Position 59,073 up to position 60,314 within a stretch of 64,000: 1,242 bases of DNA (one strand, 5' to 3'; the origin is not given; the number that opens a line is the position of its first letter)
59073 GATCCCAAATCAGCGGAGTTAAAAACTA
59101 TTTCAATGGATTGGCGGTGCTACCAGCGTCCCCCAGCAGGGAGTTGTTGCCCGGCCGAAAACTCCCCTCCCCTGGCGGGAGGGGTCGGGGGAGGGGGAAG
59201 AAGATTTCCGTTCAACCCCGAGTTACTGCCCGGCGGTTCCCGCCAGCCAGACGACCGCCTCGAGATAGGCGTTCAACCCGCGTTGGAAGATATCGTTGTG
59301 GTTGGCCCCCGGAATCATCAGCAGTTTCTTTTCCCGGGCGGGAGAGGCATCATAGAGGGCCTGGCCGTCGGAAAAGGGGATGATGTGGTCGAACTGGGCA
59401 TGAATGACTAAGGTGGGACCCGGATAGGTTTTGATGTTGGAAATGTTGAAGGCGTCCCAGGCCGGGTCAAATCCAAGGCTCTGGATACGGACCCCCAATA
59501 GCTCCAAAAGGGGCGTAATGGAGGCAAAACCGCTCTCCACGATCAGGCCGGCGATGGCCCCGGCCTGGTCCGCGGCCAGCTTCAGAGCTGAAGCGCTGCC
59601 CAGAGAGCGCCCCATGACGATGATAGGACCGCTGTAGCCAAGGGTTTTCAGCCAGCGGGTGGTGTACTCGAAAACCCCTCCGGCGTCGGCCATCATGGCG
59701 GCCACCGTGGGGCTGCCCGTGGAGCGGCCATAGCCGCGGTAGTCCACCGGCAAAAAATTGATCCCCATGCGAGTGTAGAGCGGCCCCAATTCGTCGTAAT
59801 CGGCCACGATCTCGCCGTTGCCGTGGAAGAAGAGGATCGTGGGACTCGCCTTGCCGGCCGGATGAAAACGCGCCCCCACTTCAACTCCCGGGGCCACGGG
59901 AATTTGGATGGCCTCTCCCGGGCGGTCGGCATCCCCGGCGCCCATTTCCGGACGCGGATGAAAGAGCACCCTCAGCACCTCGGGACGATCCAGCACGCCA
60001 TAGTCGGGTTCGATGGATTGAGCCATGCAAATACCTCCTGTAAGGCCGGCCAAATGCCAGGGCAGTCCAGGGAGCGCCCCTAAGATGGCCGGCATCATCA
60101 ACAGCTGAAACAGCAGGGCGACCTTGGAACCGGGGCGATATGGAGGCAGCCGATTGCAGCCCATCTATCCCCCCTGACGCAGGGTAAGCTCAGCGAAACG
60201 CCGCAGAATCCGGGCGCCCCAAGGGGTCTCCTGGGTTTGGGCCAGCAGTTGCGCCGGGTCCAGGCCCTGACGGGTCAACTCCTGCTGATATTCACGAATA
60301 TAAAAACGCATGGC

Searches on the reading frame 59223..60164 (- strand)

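Call 16: search_protein_families(library=pfam, proteins=[window:59223-60164:-])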
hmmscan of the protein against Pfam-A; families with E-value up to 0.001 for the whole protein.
window:59223-60164:- (313 aa): 5 families
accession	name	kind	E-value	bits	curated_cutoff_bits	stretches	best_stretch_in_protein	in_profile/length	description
PF12146.15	Hydrolase_4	-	1.3e-19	70.9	27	2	106-218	3-115/239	Serine aminopeptidase, S33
PF00561.26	Abhydrolase_1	-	4.6e-11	43.3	25.8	1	108-212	1-102/245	alpha/beta hydrolase fold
PF12697.13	Abhydrolase_6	-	7.6e-07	30.5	26.3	1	110-225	1-110/217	Alpha/beta hydrolase family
PF06342.18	DUF1057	-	0.00055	19.5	21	1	103-213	31-138/297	Alpha/beta hydrolase of unknown function (DUF1057)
PF02129.25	Peptidase_S15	-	0.0009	19.4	23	0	130-215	47-131/262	X-Pro dipeptidyl-peptidase (S15 family)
